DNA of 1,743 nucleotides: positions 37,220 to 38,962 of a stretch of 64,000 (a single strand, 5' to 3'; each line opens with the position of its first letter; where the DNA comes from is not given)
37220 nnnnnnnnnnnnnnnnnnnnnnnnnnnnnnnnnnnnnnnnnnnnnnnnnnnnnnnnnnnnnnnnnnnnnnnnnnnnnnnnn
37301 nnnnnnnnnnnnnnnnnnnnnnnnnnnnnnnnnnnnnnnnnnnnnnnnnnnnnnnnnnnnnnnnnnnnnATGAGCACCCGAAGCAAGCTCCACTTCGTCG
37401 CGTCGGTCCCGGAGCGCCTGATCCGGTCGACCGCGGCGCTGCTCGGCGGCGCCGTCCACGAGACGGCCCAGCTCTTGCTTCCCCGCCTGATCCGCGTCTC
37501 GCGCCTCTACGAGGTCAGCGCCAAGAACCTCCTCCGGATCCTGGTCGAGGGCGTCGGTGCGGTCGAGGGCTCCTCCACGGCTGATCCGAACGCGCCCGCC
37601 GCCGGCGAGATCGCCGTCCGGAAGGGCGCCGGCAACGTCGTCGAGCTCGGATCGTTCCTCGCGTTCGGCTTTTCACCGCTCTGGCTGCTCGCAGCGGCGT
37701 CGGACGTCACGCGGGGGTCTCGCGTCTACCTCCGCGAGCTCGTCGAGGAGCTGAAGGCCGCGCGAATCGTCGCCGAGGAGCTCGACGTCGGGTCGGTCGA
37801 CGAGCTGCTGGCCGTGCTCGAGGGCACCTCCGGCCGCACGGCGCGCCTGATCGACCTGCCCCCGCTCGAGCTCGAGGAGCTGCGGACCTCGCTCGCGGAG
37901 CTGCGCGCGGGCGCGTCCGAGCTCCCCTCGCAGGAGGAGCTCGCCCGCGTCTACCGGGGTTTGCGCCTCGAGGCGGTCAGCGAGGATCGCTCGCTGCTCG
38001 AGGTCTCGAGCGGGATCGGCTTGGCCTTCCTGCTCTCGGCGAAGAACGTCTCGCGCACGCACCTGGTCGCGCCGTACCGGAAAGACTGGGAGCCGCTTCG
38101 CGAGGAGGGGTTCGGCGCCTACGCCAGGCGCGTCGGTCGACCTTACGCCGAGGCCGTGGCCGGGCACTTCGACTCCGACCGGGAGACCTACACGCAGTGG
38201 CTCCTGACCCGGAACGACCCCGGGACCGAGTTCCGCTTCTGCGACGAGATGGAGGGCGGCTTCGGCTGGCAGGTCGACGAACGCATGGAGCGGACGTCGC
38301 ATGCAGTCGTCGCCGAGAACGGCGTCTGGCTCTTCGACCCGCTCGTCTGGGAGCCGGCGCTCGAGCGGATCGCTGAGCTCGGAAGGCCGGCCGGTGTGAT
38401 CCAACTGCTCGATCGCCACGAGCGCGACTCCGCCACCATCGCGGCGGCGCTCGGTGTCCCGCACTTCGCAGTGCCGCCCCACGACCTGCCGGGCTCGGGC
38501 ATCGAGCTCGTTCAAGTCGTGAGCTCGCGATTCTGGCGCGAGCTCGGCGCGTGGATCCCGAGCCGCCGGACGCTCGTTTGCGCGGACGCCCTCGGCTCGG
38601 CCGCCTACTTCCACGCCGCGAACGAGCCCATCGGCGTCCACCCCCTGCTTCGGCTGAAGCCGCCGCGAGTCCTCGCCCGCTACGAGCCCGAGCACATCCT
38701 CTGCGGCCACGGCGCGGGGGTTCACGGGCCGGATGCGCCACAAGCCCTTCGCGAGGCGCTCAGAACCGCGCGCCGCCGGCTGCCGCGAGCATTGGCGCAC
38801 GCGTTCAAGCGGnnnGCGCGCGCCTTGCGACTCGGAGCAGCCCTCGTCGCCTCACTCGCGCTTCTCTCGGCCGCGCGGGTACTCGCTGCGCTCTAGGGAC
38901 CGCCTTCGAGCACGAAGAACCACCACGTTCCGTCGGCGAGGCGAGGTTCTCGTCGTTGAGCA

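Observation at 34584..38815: F420 operon with stand-alone CofE, an embedded Fno/NpdG-like oxidoreductase and an unknown fifth gene, all chained by 4-nt overlaps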

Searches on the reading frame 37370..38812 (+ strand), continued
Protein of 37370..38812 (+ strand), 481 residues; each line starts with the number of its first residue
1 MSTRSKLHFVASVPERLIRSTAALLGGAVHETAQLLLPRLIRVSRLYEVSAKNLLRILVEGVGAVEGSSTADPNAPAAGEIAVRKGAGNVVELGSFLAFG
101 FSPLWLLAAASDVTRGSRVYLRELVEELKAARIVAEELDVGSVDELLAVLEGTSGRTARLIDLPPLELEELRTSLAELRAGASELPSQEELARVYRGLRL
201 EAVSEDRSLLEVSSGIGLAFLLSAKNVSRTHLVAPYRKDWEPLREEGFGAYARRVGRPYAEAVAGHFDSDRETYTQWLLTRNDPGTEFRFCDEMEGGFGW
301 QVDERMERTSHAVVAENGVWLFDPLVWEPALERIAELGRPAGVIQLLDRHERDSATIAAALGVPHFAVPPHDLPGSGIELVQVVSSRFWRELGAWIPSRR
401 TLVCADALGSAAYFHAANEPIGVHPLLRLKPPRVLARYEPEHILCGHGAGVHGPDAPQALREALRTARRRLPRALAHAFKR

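Call 75: list_cluster_members(proteins=[P0140, P0144, P0154, P0159, P0180, P0186, P0229, P0261, P0122, P0125])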
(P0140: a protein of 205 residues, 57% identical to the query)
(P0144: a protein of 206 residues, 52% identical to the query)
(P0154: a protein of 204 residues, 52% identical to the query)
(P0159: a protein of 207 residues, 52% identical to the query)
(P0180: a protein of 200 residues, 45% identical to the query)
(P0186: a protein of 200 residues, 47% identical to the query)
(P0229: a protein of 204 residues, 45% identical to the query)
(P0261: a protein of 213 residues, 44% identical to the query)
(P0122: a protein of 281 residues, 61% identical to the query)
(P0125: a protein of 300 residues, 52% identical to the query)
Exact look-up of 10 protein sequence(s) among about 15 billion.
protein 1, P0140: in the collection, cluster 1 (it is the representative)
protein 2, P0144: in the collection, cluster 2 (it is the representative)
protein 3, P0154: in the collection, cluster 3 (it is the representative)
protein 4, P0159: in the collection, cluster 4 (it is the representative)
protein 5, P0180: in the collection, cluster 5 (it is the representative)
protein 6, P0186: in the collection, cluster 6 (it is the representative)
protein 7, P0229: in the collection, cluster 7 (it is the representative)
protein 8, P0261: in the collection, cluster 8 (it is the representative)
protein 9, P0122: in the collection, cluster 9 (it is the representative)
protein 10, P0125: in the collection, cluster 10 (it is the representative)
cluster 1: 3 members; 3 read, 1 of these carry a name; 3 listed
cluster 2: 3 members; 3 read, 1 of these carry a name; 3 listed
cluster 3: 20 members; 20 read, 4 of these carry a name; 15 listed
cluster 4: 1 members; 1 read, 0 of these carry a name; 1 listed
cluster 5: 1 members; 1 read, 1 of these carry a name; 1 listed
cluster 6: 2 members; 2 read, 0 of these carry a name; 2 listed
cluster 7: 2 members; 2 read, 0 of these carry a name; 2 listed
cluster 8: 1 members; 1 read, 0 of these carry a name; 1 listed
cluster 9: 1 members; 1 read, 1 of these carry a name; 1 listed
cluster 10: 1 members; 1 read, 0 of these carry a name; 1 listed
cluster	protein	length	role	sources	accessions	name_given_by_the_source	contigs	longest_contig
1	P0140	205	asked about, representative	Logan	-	-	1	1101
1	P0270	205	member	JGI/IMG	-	hypothetical protein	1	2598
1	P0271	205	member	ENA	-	-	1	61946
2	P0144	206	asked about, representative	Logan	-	-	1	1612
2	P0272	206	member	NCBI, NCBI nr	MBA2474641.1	MAG: hypothetical protein H0V40_01600 [Actinobacteria bacterium] | hypothetical protein [Actinomycetota bacterium]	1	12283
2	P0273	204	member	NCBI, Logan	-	-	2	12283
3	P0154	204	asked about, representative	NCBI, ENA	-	-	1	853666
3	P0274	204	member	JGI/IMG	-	hypothetical protein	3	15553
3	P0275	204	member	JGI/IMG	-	hypothetical protein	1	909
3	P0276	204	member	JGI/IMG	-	hypothetical protein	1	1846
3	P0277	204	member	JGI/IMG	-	hypothetical protein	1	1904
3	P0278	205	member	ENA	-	-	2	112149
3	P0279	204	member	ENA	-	-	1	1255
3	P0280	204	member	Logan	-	-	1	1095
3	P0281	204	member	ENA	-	-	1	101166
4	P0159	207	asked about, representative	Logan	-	-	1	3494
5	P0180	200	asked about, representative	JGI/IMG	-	hypothetical protein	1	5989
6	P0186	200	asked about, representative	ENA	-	-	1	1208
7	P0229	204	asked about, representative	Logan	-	-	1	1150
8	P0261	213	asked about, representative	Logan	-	-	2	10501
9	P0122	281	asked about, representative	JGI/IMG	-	hypothetical protein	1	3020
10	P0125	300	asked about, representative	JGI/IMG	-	-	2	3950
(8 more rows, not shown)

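Call 77: find_encoding_contigs(protein=P0154, flank=10000, max_places=4)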
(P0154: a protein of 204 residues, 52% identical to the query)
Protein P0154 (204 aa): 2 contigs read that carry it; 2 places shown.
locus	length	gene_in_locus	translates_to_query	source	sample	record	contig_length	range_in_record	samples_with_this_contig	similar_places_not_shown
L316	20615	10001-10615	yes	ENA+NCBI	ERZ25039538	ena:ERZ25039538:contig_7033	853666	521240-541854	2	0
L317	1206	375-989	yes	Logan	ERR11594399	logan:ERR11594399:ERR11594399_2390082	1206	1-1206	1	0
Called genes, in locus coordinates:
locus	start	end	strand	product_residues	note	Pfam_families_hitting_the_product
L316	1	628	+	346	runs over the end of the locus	-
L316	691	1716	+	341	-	PF00248:Aldo_ket_red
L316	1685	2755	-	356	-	PF00296:Bac_luciferase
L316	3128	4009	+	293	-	PF02541:Ppx-GppA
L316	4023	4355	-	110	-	PF01740:STAS, PF13466:STAS_2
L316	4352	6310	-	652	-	PF08670:MEKHLA (weak), PF00989:PAS, PF08448:PAS_4, PF13426:PAS_9, PF08447:PAS_3 (weak), PF08448:PAS_4, PF07228:SpoIIE, PF13581:HATPase_c_2, +1 more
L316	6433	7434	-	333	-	PF01544:CorA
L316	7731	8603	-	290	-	PF13489:Methyltransf_23 (weak), PF01209:Ubie_methyltran, PF08241:Methyltransf_11, PF08242:Methyltransf_12, PF13649:Methyltransf_25, PF13847:Methyltransf_31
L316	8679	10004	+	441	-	PF00875:DNA_photolyase, PF03441:FAD_binding_7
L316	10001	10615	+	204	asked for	-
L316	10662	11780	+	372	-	PF00291:PALP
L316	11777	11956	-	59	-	PF06348:DUF1059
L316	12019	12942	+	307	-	PF13230:GATase_4, PF13522:GATase_6 (faint)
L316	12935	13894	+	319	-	PF00027:cNMP_binding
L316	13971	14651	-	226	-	-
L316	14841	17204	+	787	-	PF07730:HisKA_3, PF02518:HATPase_c, PF23539:DUF7134 (weak), PF07730:HisKA_3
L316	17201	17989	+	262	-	PF00072:Response_reg, PF00196:GerE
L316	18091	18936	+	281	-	PF00248:Aldo_ket_red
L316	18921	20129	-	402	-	PF01565:FAD_binding_4, PF04030:ALO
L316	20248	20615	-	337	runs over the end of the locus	PF06723:MreB_Mbl, PF00012:HSP70, PF00022:Actin, PF25216:Volactin (weak), PF11104:PilM_2 (faint), PF14450:FtsA, PF21522:MreB-like_C (faint)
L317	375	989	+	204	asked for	-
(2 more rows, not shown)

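Call 79: search_solved_structures(query=L316:8679-10001:+, max_evalue=1e-20)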
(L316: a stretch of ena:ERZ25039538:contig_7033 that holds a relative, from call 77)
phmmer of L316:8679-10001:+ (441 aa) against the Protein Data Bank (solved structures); distinct sequences matched with E-value up to 1e-20: 44.
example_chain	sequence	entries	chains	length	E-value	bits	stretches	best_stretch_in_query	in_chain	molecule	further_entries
1dnp_A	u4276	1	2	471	1.5e-68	234.7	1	3-429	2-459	DNA PHOTOLYASE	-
4u63_A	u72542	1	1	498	3.3e-68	233.6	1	4-428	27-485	DNA photolyase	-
1owl_A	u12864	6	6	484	2.2e-64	221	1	8-427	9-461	Deoxyribodipyrimidine photolyase | PHOTOLYASE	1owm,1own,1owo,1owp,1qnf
1tez_A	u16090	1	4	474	2.6e-64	220.7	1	8-426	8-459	Deoxyribodipyrimidine photo-lyase type I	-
2e0i_A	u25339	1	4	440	6.7e-57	196.3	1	5-425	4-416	432aa long hypothetical deoxyribodipyrimidine photolyase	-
6kii_A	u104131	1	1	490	8.1e-53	182.9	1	5-427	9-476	Deoxyribopyrimidine photolyase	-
1iqr_A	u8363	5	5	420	1.2e-52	182.3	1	6-395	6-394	photolyase | DEOXYRIBODIPYRIMIDINE PHOTO-LYASE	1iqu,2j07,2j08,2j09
6lz3_A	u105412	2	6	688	6.7e-51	176.5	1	5-424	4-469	Cryptochrome2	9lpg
1np7_A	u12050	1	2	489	2.5e-50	174.6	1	182-423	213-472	DNA photolyase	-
6fn0_A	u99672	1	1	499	6.1e-50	173.4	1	3-433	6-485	Cryptochrome photoreceptor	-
5zm0_A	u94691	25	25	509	7e-50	173.2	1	3-433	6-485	Cryptochrome photoreceptor | Animal-like cryptochrome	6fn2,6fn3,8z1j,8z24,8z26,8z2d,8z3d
6x24_A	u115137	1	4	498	9.2e-50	172.8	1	4-426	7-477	Cryptochrome-2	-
6k8i_A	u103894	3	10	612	1.6e-49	172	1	4-426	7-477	Cryptochrome-2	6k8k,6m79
6lz7_A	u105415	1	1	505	4.1e-49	170.6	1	3-426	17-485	Cryptochrome-1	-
1u3c_A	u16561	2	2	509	4.2e-49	170.6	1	4-429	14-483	Cryptochrome 1 apoprotein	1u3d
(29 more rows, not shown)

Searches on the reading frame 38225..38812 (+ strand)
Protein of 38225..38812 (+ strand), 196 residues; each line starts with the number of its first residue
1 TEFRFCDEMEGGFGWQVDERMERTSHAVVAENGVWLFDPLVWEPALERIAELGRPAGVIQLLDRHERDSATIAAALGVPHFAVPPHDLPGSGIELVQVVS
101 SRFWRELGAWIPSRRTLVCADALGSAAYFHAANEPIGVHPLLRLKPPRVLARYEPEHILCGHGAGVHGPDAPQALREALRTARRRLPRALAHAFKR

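Call 34: search_protein_families(library=pfam, proteins=[window:38225-38812:+], max_evalue=1)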
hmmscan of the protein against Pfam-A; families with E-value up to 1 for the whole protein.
window:38225-38812:+ (196 aa): 0 families

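Call 59: find_related_loci(query=window:38225-38812:+, collection=genome_contigs, flank=10000)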
Query window:38225-38812:+ (196 aa) in genome_contigs; peptide patterns used: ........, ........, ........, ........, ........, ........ (x = any residue, [..] = any of these).
138 stretches matched a pattern, but none encodes a relative of the query by tblastn (E <= 1e-3).

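Call 63: find_related_loci(query=A3, collection=genome_contigs, flank=10000)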
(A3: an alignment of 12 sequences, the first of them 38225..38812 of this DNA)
Query A3 (196 aa) in genome_contigs; peptide patterns used: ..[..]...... (x = any residue, [..] = any of these).
379 stretches matched a pattern; 355 encode a relative of the query (tblastn E <= 1e-3); the best 80 are kept; 80 distinct loci.
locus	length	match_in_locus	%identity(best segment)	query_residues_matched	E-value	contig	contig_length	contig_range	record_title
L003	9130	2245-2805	73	1-189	2e-93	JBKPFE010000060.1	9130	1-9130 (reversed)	MAG: Actinomycetota bacterium isolate HAY_GM_MAG_00029 HAY_GM_000000046811, whole genome shotgun sequence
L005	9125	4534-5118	70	1-195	4e-93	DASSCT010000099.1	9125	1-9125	MAG TPA_asm: Gaiellaceae bacterium isolate SMAG_U929 k141_884085, whole genome shotgun sequence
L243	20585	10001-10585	67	1-195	3e-91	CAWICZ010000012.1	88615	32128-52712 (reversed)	MAG: uncultured Actinomycetes bacterium isolate MFD00962.bin.1.69 genome assembly, contig: contig_63813, whole genome sh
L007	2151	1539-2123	66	1-195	6e-93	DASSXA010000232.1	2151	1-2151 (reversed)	MAG TPA_asm: Gaiellaceae bacterium isolate SMAG_U638 k141_344819, whole genome shotgun sequence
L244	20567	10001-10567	69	4-193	8e-88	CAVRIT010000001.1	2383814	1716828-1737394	MAG: uncultured Actinomycetes bacterium isolate MFD05747.bin.2.21 genome assembly, contig: contig_1346, whole genome sho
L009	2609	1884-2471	64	1-196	1e-89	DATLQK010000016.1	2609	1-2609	MAG TPA_asm: Gaiellaceae bacterium isolate SMAG_U13876 k141_1075354, whole genome shotgun sequence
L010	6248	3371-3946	63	5-196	3e-85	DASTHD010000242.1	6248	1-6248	MAG TPA_asm: Gaiellaceae bacterium isolate SMAG_U353 k141_2189374, whole genome shotgun sequence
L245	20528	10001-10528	69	1-176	6e-84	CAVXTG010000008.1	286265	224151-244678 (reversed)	MAG: uncultured Actinomycetes bacterium isolate MFD05454.bin.2.277 genome assembly, contig: contig_18477, whole genome s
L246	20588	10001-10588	63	1-196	5e-84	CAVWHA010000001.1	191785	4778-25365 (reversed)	MAG: uncultured Actinomycetes bacterium isolate MFD09206.bin.2.167 genome assembly, contig: contig_10433, whole genome s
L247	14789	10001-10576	64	3-195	2e-83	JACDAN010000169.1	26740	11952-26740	MAG: Actinomycetota bacterium isolate MGR_bin257 SD2897-2912_k127_5779815, whole genome shotgun sequence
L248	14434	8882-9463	65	3-196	6e-83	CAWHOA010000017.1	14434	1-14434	MAG: uncultured Actinomycetes bacterium isolate MFD04850.bin.1.304 genome assembly, contig: contig_17421, whole genome s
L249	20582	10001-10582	63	3-196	2e-82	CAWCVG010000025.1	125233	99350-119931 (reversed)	MAG: uncultured Actinomycetes bacterium isolate MFD00962.bin.2.86 genome assembly, contig: contig_28403, whole genome sh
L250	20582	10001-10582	63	3-196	1e-82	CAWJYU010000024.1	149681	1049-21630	MAG: uncultured Actinomycetes bacterium isolate MFD06742.bin.2.143 genome assembly, contig: contig_6609, whole genome sh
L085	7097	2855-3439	62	1-195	2e-80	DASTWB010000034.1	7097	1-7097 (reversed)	MAG TPA_asm: Gaiellaceae bacterium isolate SMAG_U2375 k141_636204, whole genome shotgun sequence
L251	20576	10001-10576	63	3-194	4e-80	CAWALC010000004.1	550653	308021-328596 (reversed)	MAG: uncultured Actinomycetes bacterium isolate MFD02360.bin.2.70 genome assembly, contig: contig_8975, whole genome sho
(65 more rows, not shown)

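Call 67: search_protein_families(library=pfam, alignment_id=A2, max_evalue=10)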
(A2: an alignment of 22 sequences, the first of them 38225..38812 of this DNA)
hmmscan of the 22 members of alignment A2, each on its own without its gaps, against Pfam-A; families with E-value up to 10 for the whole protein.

A. member 1, window:38225-38812:+ (196 aa): 0 families

B. families by the number of members that match (of 22 scanned): 9 families
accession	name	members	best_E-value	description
PF11761.13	CbiG_mid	3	0.0012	Cobalamin biosynthesis central region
PF00333.26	Ribosomal_S5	1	0.031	Ribosomal protein S5, N-terminal domain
PF07506.17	RepB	1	0.034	RepB plasmid partitioning protein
PF19809.4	DUF6292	1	0.049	Family of unknown function (DUF6292)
PF22564.2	HAAS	1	0.05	HAAS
PF00459.30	Inositol_P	1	0.06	Inositol monophosphatase family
PF14597.12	Lactamase_B_5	1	0.12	Metallo-beta-lactamase superfamily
PF17983.6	Tryp_inh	1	0.14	Trypsin inhibitors 1,2 and 3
PF20269.3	CATRA-N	1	0.17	CASPASE and TPR Repeat-Associated N-terminal domain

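Call 68: search_solved_structures(query=A2, max_evalue=10, show_alignments=2)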
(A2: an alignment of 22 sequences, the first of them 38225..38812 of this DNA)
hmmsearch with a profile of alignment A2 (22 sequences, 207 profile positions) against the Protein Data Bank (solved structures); distinct sequences matched with E-value up to 10: 16.
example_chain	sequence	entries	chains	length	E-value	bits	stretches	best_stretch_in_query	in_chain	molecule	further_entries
6yqx_A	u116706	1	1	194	0.00044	22.7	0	29-55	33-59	de novo designed TIM barrel DeNovoTIM13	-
7p12_A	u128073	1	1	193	0.0014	21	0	29-55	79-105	DeNovoTIM13-SB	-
6z2i_A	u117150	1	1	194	0.0083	18.5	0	29-55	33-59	de novo designed TIM barrel DeNovoTIM6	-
8evy_B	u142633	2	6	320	0.048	16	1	70-159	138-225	D-alanine--D-alanine ligase B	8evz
6nvp_A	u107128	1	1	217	0.21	13.9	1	109-163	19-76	Nuclease MPE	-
6nvo_A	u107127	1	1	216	0.22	13.9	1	109-163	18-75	Nuclease MPE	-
9qce_E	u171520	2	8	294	0.26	13.6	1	12-67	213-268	Hemagglutinin component HA33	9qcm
4ouj_A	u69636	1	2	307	0.27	13.6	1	12-68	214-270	Hemagglutinin component HA33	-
3win_A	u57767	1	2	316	0.3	13.4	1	12-67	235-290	HA1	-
6wvs_A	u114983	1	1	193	0.37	13.1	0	29-55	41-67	DeNovoTIM15 hyperstable de novo TIM barrel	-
6w7s_A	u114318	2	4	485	0.41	13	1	38-67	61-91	EryAI | KR1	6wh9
2fr0_A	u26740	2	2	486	0.43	12.9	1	38-67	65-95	Erythromycin synthase, EryAI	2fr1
1zxx_A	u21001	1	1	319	0.63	12.4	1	49-139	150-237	6-phosphofructokinase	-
3dr2_A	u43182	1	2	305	0.65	12.3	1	97-128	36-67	Exported gluconolactonase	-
1y0n_A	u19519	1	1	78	1.1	11.6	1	23-45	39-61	Hypothetical UPF0270 protein PA3463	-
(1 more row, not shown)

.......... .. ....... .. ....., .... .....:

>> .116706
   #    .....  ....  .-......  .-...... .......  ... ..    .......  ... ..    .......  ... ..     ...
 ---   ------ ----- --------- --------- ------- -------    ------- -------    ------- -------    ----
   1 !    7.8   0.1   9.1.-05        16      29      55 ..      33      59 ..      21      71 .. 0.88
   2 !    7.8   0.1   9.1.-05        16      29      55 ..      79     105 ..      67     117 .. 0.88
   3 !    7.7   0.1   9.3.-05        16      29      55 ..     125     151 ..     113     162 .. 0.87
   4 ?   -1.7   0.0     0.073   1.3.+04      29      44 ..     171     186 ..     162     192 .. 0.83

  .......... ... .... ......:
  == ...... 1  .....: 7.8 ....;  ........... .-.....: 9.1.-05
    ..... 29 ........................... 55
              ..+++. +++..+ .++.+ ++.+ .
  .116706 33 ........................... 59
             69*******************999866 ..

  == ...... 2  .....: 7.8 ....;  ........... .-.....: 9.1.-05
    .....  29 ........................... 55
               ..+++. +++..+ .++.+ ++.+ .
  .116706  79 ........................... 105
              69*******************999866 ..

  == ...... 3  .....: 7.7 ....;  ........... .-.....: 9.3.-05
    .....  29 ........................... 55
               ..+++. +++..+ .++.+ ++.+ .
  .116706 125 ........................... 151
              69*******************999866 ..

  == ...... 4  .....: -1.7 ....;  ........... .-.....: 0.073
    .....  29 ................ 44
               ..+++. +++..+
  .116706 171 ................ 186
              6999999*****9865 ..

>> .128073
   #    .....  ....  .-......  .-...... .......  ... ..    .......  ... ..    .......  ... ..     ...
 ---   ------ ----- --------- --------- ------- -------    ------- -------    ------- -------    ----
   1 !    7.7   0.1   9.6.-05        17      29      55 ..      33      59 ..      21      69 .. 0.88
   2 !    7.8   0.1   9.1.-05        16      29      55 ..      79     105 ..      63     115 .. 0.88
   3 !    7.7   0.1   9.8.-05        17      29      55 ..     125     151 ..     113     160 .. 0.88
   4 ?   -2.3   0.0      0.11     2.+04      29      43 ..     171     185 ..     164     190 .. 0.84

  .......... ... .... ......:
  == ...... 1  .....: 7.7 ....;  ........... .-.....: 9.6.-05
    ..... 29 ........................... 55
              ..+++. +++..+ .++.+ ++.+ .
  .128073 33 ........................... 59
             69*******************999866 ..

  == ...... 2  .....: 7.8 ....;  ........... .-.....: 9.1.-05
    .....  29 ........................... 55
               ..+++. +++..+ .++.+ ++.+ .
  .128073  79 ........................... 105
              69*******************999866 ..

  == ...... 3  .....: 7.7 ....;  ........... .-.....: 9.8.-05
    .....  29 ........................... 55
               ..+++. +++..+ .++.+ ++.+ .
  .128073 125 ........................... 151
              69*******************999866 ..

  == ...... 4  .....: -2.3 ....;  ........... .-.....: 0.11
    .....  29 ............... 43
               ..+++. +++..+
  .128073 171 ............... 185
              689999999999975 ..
